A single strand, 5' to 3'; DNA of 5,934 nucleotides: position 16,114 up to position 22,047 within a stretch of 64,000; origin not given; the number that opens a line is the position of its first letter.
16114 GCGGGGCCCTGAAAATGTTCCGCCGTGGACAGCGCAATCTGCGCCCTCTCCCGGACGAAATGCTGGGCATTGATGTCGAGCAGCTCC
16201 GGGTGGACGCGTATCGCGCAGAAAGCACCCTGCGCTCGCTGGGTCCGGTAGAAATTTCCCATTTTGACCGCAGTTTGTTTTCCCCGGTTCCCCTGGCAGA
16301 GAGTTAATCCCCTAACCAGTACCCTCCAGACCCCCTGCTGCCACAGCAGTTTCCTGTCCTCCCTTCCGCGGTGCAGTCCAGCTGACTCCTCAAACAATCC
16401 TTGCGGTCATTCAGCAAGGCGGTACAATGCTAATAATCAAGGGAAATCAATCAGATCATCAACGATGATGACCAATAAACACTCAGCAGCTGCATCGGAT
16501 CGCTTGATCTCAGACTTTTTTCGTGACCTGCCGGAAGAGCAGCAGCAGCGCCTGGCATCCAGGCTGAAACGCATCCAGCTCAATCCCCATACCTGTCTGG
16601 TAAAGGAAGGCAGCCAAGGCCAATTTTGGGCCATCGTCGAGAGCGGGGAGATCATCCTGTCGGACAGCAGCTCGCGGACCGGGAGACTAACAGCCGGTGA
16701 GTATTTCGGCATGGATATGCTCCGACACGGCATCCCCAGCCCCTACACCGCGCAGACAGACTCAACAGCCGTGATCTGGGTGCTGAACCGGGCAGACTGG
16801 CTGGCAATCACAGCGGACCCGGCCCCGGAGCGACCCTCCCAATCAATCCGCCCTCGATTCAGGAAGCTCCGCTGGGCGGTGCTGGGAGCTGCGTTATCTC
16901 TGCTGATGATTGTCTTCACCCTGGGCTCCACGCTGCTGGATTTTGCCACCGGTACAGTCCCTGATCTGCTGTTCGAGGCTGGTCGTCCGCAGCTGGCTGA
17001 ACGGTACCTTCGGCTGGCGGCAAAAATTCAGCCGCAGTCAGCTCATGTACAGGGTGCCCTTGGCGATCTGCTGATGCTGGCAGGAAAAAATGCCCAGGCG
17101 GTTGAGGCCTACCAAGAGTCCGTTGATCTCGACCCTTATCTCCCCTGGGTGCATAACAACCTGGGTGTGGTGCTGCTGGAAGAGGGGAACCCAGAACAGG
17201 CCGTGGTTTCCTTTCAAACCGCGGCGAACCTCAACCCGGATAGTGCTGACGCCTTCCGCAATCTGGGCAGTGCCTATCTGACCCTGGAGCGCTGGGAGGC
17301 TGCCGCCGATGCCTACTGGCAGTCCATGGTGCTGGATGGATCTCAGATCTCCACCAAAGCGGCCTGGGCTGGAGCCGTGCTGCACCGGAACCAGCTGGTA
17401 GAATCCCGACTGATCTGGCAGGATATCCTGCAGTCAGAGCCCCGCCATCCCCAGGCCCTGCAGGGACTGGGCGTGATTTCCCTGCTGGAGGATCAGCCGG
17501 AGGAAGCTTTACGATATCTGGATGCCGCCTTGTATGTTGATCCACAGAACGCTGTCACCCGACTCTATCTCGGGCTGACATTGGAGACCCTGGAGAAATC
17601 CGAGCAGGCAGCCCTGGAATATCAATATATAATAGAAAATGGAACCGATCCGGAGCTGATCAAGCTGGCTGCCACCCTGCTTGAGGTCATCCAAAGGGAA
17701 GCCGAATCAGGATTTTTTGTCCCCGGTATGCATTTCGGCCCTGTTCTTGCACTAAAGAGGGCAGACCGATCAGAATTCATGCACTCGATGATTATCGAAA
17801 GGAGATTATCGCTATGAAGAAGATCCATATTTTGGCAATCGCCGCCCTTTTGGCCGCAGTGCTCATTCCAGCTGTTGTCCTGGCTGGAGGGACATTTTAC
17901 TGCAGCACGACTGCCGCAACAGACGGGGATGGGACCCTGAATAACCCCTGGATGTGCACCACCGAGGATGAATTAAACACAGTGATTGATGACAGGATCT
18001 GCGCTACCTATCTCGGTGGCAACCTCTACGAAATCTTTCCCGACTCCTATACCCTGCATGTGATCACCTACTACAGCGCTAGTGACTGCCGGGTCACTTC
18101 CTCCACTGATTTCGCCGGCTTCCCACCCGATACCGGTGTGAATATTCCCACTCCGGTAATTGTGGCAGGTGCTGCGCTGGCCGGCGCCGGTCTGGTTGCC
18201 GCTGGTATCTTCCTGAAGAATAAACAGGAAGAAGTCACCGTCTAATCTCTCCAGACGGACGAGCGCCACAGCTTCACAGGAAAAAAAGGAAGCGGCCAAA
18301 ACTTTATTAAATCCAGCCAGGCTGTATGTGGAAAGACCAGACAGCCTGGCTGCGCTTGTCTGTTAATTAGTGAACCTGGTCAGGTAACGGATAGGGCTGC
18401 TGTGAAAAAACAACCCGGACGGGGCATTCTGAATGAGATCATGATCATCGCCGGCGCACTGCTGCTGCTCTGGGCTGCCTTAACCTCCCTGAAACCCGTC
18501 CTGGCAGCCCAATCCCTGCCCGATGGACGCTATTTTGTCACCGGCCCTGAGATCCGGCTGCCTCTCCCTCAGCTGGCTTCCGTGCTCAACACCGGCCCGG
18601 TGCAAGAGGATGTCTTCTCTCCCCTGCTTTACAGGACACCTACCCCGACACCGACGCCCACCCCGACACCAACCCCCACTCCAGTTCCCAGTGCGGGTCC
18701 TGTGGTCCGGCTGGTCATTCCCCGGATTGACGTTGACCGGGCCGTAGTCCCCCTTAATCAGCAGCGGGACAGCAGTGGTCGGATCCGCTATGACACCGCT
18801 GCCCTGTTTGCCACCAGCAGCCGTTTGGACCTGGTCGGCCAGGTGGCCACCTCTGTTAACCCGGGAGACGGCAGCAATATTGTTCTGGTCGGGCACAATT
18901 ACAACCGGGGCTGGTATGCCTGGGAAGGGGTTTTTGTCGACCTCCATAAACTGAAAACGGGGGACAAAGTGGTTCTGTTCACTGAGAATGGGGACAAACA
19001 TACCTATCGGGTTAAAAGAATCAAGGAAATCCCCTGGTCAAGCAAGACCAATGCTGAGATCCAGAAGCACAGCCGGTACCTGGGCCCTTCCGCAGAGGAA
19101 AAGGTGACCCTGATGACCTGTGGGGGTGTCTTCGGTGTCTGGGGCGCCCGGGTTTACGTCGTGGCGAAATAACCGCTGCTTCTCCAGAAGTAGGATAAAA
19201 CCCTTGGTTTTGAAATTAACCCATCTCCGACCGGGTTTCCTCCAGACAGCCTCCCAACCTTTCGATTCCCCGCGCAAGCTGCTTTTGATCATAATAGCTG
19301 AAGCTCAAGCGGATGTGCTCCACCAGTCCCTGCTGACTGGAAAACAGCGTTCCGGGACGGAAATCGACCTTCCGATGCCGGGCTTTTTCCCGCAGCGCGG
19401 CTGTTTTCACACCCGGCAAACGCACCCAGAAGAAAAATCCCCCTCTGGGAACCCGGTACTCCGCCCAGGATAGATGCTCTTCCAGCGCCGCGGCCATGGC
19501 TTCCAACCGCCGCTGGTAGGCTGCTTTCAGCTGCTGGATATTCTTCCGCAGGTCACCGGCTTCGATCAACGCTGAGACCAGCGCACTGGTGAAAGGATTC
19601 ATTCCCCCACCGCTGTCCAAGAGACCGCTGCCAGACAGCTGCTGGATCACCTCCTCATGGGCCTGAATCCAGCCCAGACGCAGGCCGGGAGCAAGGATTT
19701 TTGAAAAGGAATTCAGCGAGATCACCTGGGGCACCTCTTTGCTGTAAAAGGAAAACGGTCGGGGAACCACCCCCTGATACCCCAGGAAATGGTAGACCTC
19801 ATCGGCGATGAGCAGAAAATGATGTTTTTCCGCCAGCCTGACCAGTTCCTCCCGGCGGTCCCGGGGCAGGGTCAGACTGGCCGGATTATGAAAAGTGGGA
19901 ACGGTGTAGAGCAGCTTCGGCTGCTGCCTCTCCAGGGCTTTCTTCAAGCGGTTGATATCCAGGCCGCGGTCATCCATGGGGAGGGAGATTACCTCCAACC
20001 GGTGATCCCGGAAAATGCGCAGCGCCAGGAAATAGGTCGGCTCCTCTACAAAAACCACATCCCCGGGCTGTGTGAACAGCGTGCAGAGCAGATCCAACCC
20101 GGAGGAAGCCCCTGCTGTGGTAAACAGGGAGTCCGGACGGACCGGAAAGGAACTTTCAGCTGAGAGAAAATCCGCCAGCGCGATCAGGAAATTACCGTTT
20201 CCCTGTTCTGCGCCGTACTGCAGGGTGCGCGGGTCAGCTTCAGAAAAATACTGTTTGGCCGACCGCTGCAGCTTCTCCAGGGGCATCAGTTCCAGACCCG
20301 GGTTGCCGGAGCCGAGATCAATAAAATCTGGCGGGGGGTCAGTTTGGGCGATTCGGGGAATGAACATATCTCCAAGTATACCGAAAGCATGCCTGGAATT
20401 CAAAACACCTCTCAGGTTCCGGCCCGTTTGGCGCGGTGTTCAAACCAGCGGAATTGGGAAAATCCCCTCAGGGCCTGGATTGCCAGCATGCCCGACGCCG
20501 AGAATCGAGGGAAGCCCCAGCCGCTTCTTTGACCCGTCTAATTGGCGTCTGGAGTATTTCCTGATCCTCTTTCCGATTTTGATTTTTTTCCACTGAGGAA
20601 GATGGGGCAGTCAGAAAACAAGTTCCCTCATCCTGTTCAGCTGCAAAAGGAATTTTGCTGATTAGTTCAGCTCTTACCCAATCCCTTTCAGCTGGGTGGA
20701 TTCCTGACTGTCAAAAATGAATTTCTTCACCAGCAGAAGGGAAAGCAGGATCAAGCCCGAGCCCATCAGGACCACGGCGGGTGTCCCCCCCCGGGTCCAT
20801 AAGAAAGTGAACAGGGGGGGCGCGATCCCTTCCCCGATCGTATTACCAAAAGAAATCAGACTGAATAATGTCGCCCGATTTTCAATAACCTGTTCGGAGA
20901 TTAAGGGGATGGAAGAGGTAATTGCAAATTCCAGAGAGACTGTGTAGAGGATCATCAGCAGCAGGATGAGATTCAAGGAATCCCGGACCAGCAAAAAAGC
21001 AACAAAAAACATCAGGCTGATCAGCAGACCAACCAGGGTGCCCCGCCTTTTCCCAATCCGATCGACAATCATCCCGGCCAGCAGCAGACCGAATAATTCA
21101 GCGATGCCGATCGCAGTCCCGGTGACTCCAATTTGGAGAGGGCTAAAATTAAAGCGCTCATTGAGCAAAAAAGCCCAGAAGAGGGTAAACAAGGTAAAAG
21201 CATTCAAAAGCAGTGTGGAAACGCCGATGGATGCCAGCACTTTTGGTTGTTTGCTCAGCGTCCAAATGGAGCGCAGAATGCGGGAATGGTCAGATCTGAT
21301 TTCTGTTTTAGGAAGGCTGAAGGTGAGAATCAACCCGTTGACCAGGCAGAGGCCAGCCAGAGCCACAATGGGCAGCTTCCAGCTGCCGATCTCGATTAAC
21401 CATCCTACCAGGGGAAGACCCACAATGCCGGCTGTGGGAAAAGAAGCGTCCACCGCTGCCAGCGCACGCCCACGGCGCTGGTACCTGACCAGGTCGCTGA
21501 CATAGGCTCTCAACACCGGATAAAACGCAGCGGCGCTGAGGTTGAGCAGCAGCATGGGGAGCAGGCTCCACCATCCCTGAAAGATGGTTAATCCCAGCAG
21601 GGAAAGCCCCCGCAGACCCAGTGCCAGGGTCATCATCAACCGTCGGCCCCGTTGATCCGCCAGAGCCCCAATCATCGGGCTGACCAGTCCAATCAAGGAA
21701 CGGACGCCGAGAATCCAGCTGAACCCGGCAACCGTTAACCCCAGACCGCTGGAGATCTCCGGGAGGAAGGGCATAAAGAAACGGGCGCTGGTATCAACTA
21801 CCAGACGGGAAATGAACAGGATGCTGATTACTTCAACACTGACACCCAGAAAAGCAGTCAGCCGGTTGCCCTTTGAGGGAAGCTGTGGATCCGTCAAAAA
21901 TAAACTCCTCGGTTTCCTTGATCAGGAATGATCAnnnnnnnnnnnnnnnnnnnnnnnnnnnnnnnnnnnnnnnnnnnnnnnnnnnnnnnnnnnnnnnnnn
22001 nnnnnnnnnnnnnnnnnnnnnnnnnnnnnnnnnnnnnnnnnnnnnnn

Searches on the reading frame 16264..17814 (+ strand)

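Call 72: search_protein_families(library=pfam, proteins=[window:16264-17814:+], max_evalue=0.00001)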
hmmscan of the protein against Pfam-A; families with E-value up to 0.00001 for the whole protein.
window:16264-17814:+ (517 aa): 13 families
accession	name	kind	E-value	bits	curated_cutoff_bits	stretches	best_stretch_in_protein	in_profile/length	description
PF00515.34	TPR_1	-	1.6e-22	78.8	27.8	0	295-326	2-33/34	Tetratricopeptide repeat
PF07719.23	TPR_2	-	4.3e-21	73.7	27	0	296-326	3-33/34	Tetratricopeptide repeat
PF13414.12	TPR_11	-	8.3e-20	70.6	26.8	2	267-308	1-42/42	TPR repeat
PF13431.12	TPR_17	-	2.2e-18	65.4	24.4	0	282-314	1-33/34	Tetratricopeptide repeat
PF13432.12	TPR_16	-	1e-17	64.7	32.7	1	300-351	3-54/65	Tetratricopeptide repeat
PF14559.12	TPR_19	-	3.3e-15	56.6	25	0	304-348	1-45/68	Tetratricopeptide repeat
PF13181.12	TPR_8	-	5e-15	54.8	25.7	0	261-291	2-32/34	Tetratricopeptide repeat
PF13424.12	TPR_12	-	1.6e-12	47.8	30.1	0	295-351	4-68/77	Tetratricopeptide repeat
PF13428.12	TPR_14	-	5.4e-10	39.4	23.5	0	265-301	6-42/44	Tetratricopeptide repeat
PF00027.35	cNMP_binding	-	1.5e-09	38.2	27.5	1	105-182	3-85/89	Cyclic nucleotide-binding domain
PF13176.12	TPR_7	-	3.6e-09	36.4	27.9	0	330-353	1-24/36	Tetratricopeptide repeat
PF13371.12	TPR_9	-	3.2e-07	30.7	35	0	406-473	5-72/73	Tetratricopeptide repeat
PF23914.1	TPR_CcmH_CycH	-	3.3e-07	30.7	42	0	256-355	46-147/158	Cytochrome c-type biogenesis protein H TPR domain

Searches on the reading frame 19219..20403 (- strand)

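Call 71: search_protein_families(library=pfam, proteins=[window:19219-20403:-], max_evalue=0.00001)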
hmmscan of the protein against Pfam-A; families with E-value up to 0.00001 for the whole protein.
window:19219-20403:- (395 aa): 2 families
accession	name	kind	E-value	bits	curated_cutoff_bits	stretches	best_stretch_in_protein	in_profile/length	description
PF00155.27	Aminotran_1_2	-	1.1e-40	140.3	19.7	1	26-383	2-361/361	Aminotransferase class I and II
PF12897.13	Asp_aminotransf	-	1.5e-07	31.1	27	1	117-325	127-345/421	Aspartate amino-transferase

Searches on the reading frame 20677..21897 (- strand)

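Call 71: search_protein_families(library=pfam, proteins=[window:20677-21897:-], max_evalue=0.00001)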
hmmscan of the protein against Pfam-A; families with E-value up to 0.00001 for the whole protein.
window:20677-21897:- (407 aa): 2 families
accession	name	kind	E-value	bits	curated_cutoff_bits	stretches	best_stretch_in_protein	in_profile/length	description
PF07690.21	MFS_1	-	2.1e-42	145.7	33.4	2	27-243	1-221/347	Major Facilitator Superfamily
PF12832.13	MFS_1_like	-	3.4e-09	36.7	25.2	0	162-338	143-331/373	MFS_1 like family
